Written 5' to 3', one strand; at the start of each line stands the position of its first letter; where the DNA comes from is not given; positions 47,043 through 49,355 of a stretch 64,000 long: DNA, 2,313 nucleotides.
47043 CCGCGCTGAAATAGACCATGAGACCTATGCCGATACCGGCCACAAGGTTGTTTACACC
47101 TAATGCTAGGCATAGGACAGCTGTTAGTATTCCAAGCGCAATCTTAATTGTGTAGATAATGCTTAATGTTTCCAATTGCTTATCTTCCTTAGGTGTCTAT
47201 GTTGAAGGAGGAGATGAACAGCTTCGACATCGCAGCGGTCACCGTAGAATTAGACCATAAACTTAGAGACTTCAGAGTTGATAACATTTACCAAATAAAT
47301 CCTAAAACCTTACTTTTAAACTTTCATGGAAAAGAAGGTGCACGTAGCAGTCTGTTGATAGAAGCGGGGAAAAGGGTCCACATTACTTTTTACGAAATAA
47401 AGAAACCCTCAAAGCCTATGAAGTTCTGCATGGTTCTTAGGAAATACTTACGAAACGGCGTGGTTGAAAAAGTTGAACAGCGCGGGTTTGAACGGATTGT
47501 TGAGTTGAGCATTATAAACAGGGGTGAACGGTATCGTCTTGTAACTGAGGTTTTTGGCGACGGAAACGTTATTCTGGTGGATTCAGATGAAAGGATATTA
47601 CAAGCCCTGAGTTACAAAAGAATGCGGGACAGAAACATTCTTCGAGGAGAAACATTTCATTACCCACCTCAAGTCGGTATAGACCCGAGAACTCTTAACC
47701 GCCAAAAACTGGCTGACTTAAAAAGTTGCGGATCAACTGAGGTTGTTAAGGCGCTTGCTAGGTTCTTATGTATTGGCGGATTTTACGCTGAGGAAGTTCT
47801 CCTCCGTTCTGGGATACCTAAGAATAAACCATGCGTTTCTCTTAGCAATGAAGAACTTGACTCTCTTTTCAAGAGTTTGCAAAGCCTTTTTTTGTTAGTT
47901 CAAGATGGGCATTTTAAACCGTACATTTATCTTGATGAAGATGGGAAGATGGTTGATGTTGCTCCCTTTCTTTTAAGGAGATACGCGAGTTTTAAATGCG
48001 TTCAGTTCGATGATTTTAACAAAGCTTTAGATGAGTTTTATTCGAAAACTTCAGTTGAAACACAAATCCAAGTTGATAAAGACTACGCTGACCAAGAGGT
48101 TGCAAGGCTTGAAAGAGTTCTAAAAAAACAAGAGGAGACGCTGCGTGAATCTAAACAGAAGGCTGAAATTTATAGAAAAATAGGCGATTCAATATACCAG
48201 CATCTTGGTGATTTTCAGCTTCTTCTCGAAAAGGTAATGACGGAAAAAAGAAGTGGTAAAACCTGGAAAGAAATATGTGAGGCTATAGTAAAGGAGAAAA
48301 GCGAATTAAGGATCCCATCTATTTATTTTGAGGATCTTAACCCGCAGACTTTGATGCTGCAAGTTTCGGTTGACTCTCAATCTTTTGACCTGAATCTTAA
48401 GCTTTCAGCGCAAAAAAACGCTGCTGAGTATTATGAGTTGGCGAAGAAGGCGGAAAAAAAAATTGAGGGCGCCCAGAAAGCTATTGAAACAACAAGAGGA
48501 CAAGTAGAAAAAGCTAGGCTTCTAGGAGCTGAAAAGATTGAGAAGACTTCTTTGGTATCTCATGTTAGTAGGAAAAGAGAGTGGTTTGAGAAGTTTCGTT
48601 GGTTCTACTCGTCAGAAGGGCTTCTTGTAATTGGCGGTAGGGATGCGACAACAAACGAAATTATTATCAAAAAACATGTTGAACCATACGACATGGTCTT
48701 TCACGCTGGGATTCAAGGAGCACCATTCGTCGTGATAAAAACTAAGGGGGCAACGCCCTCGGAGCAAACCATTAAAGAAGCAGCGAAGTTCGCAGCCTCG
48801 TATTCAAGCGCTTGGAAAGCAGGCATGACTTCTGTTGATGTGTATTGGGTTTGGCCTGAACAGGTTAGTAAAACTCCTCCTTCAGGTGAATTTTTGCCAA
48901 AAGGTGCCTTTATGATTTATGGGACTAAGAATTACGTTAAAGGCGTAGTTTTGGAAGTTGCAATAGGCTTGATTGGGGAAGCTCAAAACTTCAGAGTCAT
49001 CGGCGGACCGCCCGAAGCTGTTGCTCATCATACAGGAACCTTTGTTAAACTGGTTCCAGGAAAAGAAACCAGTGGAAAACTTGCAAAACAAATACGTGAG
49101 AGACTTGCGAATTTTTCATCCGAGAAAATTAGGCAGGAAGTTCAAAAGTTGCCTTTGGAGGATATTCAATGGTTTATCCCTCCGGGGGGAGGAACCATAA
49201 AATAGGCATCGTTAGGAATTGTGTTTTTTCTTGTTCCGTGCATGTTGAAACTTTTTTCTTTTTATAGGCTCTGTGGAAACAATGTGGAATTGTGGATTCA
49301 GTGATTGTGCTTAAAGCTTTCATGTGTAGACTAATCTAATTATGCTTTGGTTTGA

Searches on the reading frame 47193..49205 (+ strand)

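Call 9: search_protein_families(library=pfam, proteins=[window:47193-49205:+])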
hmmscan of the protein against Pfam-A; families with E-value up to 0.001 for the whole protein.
window:47193-49205:+ (670 aa): 3 families
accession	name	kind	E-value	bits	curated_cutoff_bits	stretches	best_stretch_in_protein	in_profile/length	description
PF05833.16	NFACT_N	-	4.3e-75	253.7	31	1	10-441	2-414/456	NFACT N-terminal and middle domains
PF05670.18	NFACT-R_1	-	2.7e-36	124.9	29.8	1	467-577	1-112/112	NFACT protein RNA binding domain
PF18297.6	NFACT-R_2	-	0.00014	22.4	26.9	1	469-550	2-79/104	NFACT protein RNA binding domain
